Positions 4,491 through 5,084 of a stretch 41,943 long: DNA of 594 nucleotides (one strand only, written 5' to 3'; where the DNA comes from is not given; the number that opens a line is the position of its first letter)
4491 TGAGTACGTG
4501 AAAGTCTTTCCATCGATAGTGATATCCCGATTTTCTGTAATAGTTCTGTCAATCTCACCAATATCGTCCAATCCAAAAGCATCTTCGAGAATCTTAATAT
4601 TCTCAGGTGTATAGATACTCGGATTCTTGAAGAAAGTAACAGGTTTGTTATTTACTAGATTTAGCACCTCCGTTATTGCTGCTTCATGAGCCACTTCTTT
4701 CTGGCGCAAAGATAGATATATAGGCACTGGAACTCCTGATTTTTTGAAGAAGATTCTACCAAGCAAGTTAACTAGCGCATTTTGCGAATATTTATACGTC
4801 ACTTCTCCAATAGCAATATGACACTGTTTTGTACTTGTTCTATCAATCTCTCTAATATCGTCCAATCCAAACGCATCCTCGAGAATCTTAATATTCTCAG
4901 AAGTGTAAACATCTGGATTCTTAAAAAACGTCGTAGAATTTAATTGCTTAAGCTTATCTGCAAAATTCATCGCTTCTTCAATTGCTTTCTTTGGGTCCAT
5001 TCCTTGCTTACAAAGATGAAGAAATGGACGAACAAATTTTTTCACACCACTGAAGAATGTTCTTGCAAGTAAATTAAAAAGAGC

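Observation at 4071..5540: Five tandem copies of an unrecognised ~100-aa module at the N-terminus of an SNF2 helicase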

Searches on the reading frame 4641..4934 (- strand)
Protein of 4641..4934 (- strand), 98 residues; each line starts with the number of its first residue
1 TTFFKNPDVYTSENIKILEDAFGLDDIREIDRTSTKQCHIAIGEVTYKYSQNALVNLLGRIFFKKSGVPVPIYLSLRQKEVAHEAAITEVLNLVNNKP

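Call 16: search_solved_structures(query=A1, max_evalue=10)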
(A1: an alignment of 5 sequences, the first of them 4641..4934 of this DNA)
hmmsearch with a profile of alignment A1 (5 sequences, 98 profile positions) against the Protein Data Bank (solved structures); distinct sequences matched with E-value up to 10: 2.
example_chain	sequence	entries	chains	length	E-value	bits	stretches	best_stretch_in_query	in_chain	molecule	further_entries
9vt3_A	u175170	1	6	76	0.11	15.8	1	4-34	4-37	Aca3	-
8wmm_G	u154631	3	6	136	0.74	13.1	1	13-54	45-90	PcrIIC1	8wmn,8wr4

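Call 20: search_protein_representatives(alignment_id=A1)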
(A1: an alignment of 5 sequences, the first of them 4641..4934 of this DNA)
Query: 5 sequences, 98 profile positions. Proteins with E-value up to 0.001 (for the whole library): 13; up to 1e-10: 6; up to 1e-30: 1. The best 13 are listed.
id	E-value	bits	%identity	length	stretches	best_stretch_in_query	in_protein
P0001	8.8e-112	381.6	-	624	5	3-92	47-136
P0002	1.1e-29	118.4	-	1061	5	7-95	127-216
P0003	8.7e-25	102.7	-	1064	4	15-96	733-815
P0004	2.3e-22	94.9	-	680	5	7-91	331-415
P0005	2.9e-20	88.2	-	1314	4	7-93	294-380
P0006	1.0e-14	70.4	-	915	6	13-94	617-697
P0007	5.9e-08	48.7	-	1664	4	25-57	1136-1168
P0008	7.4e-07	45.2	-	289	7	69-92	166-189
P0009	2.7e-05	40.2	-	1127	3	12-94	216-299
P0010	3.9e-05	39.6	-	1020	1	7-94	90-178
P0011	4.7e-05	39.4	-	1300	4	11-91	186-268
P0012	7.6e-05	38.7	-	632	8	26-66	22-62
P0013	1.5e-04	37.8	-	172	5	70-93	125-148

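Call 40: predict_structure(alignment_id=A3)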
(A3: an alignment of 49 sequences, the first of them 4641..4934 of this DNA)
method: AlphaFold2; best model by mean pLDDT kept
length: 98 residues; sequences in the alignment: 49
mean_pLDDT: 96.0   pTM: 0.87
mean pLDDT of the five models: 96.0, 95.1, 95.1, 94.7, 94.3
residues with pLDDT >= 90: 92; 70-90: 4; 50-70: 2; < 50: 0
segments of 3 or more residues with pLDDT < 50: none
pLDDT, mean of each block of 10 residues (from residue 1): 91 98 98 98 97 97 94 98 98 89
secondary structure, 60 per line:
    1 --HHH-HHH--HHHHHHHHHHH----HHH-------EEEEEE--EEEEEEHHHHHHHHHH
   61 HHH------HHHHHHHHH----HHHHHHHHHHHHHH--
elements in order: H12-22 E37-42 E45-50 H51-63 H70-78 H83-96
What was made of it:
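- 4641..4934 (-): Repeat unit 3 (aa 291-388), the unit modelled: a1 302-312, b-hairpin 327-332/335-340, a2 341-353, a3 360-368, a4 373-386. AlphaFold2 pLDDT 96, pTM 0.87 (call 40).
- On TALE/PUF/PPR-type modular repeat readers: The units are 96-102 aa with an a-bb-aaa topology (call 40).
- The single unit gives pLDDT 96 and pTM 0.87 (call 40).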

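Call 42: fold_search(model_id=the predicted structure, library=pdb)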
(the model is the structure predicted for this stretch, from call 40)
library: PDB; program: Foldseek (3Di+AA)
matches with E <= 10: 140; with E <= 0.001: 0
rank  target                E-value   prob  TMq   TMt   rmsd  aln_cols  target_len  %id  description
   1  7f4x                  7.9e-01  0.08  0.24  0.09  10.9        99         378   16  Joint neutron and X-ray crystal structure of the nucleotide-binding domain of Hsp72 in complex with ADP (released 2022-06-29)
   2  3wqu_B                1.1e+00  0.09  0.28  0.12  10.4       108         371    9  Staphylococcus aureus FtsA complexed with ATP (released 2014-10-08)
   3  2qwq_A                1.1e+00  0.09  0.27  0.10  10.7        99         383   16  Crystal structure of disulfide-bond-crosslinked complex of bovine hsc70 (1-394aa)R171C and bovine Auxilin (810-910aa)D (released 2007-12-18)
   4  1bup                  1.1e+00  0.08  0.26  0.09  10.8        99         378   16  T13S MUTANT OF BOVINE 70 KILODALTON HEAT SHOCK PROTEIN (released 1998-09-09)
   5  4ani_H                1.2e+00  0.08  0.26  0.08  11.4        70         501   16  Structural basis for the intermolecular communication between DnaK and GrpE in the DnaK chaperone system from Geobacil (released 2012-05-23)
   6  1kay                  1.4e+00  0.08  0.26  0.10  10.4       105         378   17  70KD HEAT SHOCK COGNATE PROTEIN ATPASE DOMAIN, K71A MUTANT (released 1996-11-08)
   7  2bup                  1.5e+00  0.06  0.24  0.10  11.2       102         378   16  T13G Mutant of the ATPASE fragment of Bovine HSC70 (released 1998-09-16)
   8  8acb_A                1.6e+00  0.07  0.27  0.15  12.6       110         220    8  CryoEM structure of sweet potato feathery mottle virus VLP (released 2023-05-17)
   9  2zxi_B                1.6e+00  0.03  0.17  0.06  13.2        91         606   16  Structure of Aquifex aeolicus GidA in the form II crystal (released 2009-05-19)
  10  5aqx                  1.7e+00  0.04  0.20  0.08  11.5        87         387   17  Fragment-based screening of HSP70 sheds light on the functional role of ATP-binding site residues (released 2016-10-05)
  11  2qwo_A                1.9e+00  0.08  0.27  0.10  10.5       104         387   18  Crystal structure of disulfide-bond-crosslinked complex of bovine hsc70 (1-394aa)R171C and bovine Auxilin (810-910aa)D (released 2007-12-18)
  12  2zdi_B                1.9e+00  0.06  0.26  0.24  11.8        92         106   13  Crystal structure of Prefoldin from Pyrococcus horikoshii OT3 (released 2008-02-05)
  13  5fpd_B                1.9e+00  0.06  0.26  0.10  12.0       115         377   17  Structure of heat shock-related 70kDA protein 2 with small-molecule ligand pyrazine-2-carboxamide (AT513) in an altern (released 2015-12-16)
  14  9r9o_SF               1.9e+00  0.04  0.21  0.12  15.2       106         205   15  Yeast 80S with nascent chain in complex with Ssb1-ADP in the S1 state (released 2025-12-24)
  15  6zyi                  2.0e+00  0.06  0.26  0.10  10.5       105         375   14  Crystal structure of HSP70 ATPase domain in complex with ADP and calcium (released 2020-12-16)
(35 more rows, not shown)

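Call 44: find_encoding_contigs(protein=P0001, flank=8000, max_places=4)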
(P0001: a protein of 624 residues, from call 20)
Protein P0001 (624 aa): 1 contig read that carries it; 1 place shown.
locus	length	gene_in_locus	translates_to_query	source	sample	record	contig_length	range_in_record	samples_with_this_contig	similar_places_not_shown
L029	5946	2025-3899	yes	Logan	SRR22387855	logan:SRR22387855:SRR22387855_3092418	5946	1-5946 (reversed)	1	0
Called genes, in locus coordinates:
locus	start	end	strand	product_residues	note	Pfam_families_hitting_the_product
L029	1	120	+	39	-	?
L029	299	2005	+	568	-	-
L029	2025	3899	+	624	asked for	-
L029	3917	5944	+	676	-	?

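Call 46: fold_search(model_id=the predicted structure, library=viral)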
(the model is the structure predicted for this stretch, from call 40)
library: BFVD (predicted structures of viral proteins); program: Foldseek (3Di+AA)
matches with E <= 10: 302; with E <= 0.001: 0
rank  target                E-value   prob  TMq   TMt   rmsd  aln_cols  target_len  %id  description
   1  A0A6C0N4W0            3.5e-01  0.08  0.20  0.10  13.7       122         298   16  Coat protein [Areca yellow-leaf-disease associated virus]
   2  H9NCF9                4.5e-01  0.12  0.26  0.20  12.3        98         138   12  (no name in the UniProt tables at hand)
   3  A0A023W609            4.7e-01  0.21  0.25  0.28  11.7        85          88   16  Uncharacterized protein [Serratia phage PS2]
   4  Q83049                5.1e-01  0.28  0.36  0.18   9.4        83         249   14  Capsid protein [Lettuce infectious yellows virus (isolate United States/92)]
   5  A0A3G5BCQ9            5.1e-01  0.11  0.28  0.21  13.1       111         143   14  Genome polyprotein (Fragment) [Soybean mosaic virus]
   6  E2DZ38                5.1e-01  0.10  0.25  0.15  11.8        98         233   18  Genome polyprotein (Fragment) [Onion yellow dwarf virus]
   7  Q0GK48                6.1e-01  0.15  0.32  0.20  10.0        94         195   17  CP [Strawberry chlorotic fleck-associated virus]
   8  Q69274                6.1e-01  0.08  0.19  0.16  11.3        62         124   19  EBV BKRF2 homologue [Leporid herpesvirus 1]
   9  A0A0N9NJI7            6.5e-01  0.06  0.20  0.10  12.1       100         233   15  Uncharacterized protein [Acidianus bottle-shaped virus 3 strain ABV3]
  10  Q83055                6.9e-01  0.06  0.21  0.14  13.0       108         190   12  Genome polyprotein (Fragment) [Lettuce mosaic virus]
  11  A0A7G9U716            7.3e-01  0.18  0.36  0.19   9.5        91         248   12  Coat protein [Strawberry pallidosis-associated virus]
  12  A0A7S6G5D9            7.8e-01  0.11  0.29  0.19  11.2        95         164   10  Coat protein (Fragment) [Little cherry virus 1]
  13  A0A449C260            8.3e-01  0.12  0.31  0.31  13.5        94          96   19  (no name in the UniProt tables at hand)
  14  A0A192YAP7            8.3e-01  0.08  0.22  0.22   9.6        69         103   14  Uncharacterized protein [Morganella phage vB_MmoM_MP1]
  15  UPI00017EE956         8.3e-01  0.06  0.17  0.20   9.1        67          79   18  (no name look-up for this kind of identifier)
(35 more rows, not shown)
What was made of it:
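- The best Foldseek hit is E 0.79 in PDB and 0.35 in BFVD, with TM at most 0.37 (calls 42, 46).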

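Call 48: find_encoding_contigs(protein=P0004, flank=10000, max_places=3)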
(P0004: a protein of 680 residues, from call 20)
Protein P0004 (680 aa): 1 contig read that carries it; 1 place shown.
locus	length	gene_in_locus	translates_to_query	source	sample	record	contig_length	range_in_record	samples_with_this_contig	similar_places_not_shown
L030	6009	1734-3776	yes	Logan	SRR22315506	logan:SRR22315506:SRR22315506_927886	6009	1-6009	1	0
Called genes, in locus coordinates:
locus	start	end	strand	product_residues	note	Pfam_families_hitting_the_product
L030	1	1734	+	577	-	?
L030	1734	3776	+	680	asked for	-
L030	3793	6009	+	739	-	?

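Call 49: find_encoding_contigs(protein=P0006, flank=10000, max_places=3)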
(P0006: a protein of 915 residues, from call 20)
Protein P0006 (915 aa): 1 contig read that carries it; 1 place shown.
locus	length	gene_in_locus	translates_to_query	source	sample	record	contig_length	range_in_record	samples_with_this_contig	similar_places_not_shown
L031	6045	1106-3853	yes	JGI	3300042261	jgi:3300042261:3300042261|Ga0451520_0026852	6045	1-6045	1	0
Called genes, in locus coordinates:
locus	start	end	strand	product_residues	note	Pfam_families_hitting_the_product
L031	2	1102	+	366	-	?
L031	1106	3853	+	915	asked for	-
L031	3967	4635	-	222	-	-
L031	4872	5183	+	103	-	-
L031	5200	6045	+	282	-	?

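Call 50: find_encoding_contigs(protein=P0003, flank=10000, max_places=3)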
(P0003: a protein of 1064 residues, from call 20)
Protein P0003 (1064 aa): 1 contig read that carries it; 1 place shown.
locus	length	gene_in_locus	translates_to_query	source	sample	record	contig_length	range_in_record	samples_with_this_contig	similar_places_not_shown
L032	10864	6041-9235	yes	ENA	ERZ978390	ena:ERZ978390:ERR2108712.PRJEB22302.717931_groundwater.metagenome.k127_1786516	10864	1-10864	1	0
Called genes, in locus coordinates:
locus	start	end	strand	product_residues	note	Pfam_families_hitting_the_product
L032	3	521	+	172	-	?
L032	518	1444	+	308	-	PF01156:IU_nuc_hydro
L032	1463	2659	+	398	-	PF01266:DAO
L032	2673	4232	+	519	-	-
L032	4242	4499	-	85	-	-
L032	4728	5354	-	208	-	-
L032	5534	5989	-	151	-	-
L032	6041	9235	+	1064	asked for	-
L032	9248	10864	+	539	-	?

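Call 52: search_protein_families(library=pfam, proteins=[L029:299-2005:+, P0003, L029:3917-5944:+, L031:5200-6045:+, P0010], max_evalue=0.01)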
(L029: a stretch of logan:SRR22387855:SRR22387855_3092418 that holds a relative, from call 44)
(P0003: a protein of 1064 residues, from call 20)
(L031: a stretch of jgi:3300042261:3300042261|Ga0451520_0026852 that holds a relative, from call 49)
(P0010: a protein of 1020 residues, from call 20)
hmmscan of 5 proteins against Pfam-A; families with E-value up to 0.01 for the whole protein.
L029:299-2005:+ (568 aa): 0 families

P0003 (1064 aa): 0 families

L029:3917-5944:+ (676 aa): 3 families
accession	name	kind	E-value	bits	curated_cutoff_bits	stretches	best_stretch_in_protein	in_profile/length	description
PF00270.35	DEAD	-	0.00021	21.5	26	1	330-458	17-132/167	DEAD/DEAH box helicase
PF04851.21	ResIII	-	0.0018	18.7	22.5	1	336-459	32-141/164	Type III restriction enzyme, res subunit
PF00176.29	SNF2-rel_dom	-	0.007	15.9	24.9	0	336-462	26-144/290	SNF2-related domain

L031:5200-6045:+ (282 aa): 8 families
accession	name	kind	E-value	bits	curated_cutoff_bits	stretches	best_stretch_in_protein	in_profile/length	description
PF08423.17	Rad51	-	8.6e-70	235.2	22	1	92-282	1-195/244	Rad51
PF00154.27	RecA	-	2.5e-14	53.8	27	1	91-280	25-202/262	recA bacterial DNA recombination protein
PF14520.12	HHH_5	-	1.2e-10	42.2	27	1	23-77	2-57/57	Helix-hairpin-helix domain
PF13481.12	AAA_25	-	5.5e-07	29.8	27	1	95-234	11-165/195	AAA domain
PF06745.19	ATPase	-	8.2e-07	29.1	26.6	1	99-224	1-131/231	KaiC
PF12826.13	HHH_2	-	0.00014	22.4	27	1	29-70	9-50/64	Helix-hairpin-helix motif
PF00633.29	HHH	-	0.00018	21.7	24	0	22-40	10-28/30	Helix-hairpin-helix motif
PF11731.14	Cdd1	-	0.0053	17.4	25.5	0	22-57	5-41/86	Pathogenicity locus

P0010 (1020 aa): 3 families
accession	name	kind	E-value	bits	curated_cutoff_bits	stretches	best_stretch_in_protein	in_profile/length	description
PF00176.29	SNF2-rel_dom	-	8.9e-14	51.7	24.9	1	699-897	12-180/290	SNF2-related domain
PF00270.35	DEAD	-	5.9e-06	26.6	26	1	691-742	2-54/167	DEAD/DEAH box helicase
PF04851.21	ResIII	-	9.1e-05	22.9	22.5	1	691-880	6-162/164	Type III restriction enzyme, res subunit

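Call 54: search_solved_structures(query=A3, max_evalue=10)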
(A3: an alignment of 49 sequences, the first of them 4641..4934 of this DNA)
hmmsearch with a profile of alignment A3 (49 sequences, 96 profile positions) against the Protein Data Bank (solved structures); distinct sequences matched with E-value up to 10: 5.
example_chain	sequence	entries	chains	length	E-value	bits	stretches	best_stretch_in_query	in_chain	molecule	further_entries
2zw2_A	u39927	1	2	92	0.026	18.1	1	48-94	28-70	Putative uncharacterized protein STS178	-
1jrm_A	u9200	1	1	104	0.5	14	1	6-40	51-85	CONSERVED HYPOTHETICAL PROTEIN mth637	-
7tgh_A7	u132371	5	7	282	0.71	13.5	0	5-29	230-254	NDUA7 | 37S ribosomal protein S25, mitochondrial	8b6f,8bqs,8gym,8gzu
2k29_A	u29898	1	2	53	0.88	13.2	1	65-90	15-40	Antitoxin RelB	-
1x5m_A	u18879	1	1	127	1.1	12.9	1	37-94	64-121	Calcyclin-binding protein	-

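Call 55: search_protein_families(library=pfam, alignment_id=A3, max_evalue=1)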
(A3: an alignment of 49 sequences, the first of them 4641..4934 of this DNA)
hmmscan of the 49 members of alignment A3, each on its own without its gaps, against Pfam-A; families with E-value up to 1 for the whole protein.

A. member 1, window:4641-4934:- (98 aa): 1 family
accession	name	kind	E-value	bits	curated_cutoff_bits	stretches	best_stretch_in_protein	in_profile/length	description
PF00687.26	Ribosomal_L1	-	0.092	12.7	32.2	1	52-90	101-136/198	Ribosomal protein L1p/L10e family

B. families by the number of members that match (of 49 scanned): 24 families
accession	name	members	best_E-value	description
PF16114.10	Citrate_bind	1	0.0017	ATP citrate lyase citrate-binding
PF19578.4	DUF6090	1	0.0076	Family of unknown function (DUF6090)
PF11225.14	DUF3024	1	0.021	Domain of unknown function (DUF3024)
PF22264.1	DUF6952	1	0.029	Family of unknown function (DUF6952)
PF16144.10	DUF4852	1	0.038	Domain of unknown function (DUF4852)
PF25497.1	COR-B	1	0.039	C-terminal of Roc, COR-B domain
PF08132.16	AdoMetDC_leader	1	0.05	S-adenosyl-l-methionine decarboxylase leader peptide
PF01978.25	TrmB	1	0.051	Sugar-specific transcriptional regulator TrmB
PF22398.1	DUF6978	1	0.051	Family of unknown function (DUF6978)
PF09382.16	RQC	1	0.054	RQC domain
PF13584.12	BatD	1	0.059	BatD DUF11 like domain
PF07867.16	DUF1654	1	0.068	Protein of unknown function (DUF1654)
PF18894.6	PhageMetallopep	1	0.076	Putative phage metallopeptidase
PF20304.3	Sp-CxC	1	0.076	Small protein from certain CxC ATPase-based DNA modification systems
PF11721.14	Malectin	1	0.083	Malectin domain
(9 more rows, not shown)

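Call 98: find_related_loci(query=A1, collection=viral_contigs, flank=5000)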
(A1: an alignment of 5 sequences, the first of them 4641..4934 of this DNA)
Query A1 (98 aa) in viral_contigs; peptide patterns used: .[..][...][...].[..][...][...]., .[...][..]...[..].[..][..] (x = any residue, [..] = any of these).
97 stretches matched a pattern, but none encodes a relative of the query by tblastn (E <= 1e-3).
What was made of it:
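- Closest known: Large phage and plasmid helicase or helicase-methyltransferase proteins. Different: The one usable search for the unit, with window-derived patterns only, also found none there (call 98).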

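Call 99: find_related_loci(query=A1, collection=metagenome_contigs, flank=10000)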
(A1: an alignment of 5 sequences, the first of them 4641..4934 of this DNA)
Query A1 (98 aa) in metagenome_contigs; peptide patterns used: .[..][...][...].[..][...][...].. (x = any residue, [..] = any of these).
54 stretches matched a pattern, but none encodes a relative of the query by tblastn (E <= 1e-3).
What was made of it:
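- Tried and rejected: Window-unit patterns found nothing (call 99).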

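Call 100: list_cluster_members(proteins=[P0005, P0011, P0009, P0002, P0001, P0004, P0006, P0003, P0010])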
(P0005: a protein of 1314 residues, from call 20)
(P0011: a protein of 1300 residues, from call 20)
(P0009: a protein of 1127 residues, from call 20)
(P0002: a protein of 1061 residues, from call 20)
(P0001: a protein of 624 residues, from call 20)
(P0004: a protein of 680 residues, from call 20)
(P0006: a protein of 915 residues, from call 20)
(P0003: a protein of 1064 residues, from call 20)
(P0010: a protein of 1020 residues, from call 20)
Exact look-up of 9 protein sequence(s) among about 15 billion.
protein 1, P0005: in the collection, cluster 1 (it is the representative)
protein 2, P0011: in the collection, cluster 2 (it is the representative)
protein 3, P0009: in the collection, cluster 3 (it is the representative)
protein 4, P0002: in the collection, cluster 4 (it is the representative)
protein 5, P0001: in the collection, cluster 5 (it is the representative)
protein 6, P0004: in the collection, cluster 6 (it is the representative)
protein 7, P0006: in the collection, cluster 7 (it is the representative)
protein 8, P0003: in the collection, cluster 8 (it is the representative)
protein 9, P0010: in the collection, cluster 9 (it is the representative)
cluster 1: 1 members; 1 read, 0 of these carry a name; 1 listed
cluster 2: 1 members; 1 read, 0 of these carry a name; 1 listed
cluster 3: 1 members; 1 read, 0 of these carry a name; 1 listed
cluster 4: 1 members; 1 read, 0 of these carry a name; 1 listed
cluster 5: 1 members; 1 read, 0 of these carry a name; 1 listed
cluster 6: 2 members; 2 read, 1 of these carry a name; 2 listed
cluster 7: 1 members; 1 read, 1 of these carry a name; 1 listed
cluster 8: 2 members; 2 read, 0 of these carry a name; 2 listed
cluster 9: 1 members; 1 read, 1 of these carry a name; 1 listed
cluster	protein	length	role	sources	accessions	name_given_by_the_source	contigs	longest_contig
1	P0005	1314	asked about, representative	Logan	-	-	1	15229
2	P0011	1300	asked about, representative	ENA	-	-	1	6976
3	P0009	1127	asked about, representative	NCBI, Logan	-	-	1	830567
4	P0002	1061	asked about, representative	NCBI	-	-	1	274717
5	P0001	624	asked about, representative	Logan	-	-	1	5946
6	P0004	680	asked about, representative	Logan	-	-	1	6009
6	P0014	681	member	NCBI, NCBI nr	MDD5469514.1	MAG: hypothetical protein PHO92_01810 [Candidatus Peribacteraceae bacterium] | hypothetical protein [Candidatus Peribacteraceae bacterium]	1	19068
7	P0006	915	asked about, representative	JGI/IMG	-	hypothetical protein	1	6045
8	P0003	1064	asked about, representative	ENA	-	-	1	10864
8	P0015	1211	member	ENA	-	-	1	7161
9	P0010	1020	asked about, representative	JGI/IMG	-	hypothetical protein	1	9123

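Call 101: find_encoding_contigs(protein=P0014, flank=10000, max_places=2)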
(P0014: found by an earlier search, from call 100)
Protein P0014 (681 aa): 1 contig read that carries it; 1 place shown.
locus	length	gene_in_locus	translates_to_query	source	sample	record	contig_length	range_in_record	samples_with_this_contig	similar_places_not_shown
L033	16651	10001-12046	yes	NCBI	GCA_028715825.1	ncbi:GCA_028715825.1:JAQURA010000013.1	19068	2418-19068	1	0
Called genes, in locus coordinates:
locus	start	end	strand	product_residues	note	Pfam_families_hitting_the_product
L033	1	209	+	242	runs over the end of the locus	PF01479:S4, PF00849:PseudoU_synth_2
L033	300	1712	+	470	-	PF00753:Lactamase_B, PF12706:Lactamase_B_2, PF10996:Beta-Casp, PF07521:RMMBL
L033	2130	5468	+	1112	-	PF13948:DUF4215 (weak)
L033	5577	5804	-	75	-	-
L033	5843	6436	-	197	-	-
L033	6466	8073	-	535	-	PF01921:tRNA-synt_1f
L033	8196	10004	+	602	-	-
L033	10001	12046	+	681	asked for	-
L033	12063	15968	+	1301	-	PF04851:ResIII, PF00176:SNF2-rel_dom, PF00270:DEAD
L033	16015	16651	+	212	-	?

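Call 102: find_encoding_contigs(protein=P0010, flank=10000, max_places=2)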
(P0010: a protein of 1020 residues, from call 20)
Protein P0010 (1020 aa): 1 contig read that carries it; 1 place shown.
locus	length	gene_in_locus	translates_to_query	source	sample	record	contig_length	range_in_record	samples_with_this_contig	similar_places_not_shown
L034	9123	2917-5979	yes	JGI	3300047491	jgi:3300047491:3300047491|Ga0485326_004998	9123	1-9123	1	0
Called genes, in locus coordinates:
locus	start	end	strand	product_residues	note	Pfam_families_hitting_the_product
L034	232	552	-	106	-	PF04993:TfoX_N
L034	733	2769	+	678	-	-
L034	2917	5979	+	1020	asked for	PF00176:SNF2-rel_dom, PF00270:DEAD (faint)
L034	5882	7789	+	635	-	PF01209:Ubie_methyltran (weak), PF08241:Methyltransf_11, PF13649:Methyltransf_25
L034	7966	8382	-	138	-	-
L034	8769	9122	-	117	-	?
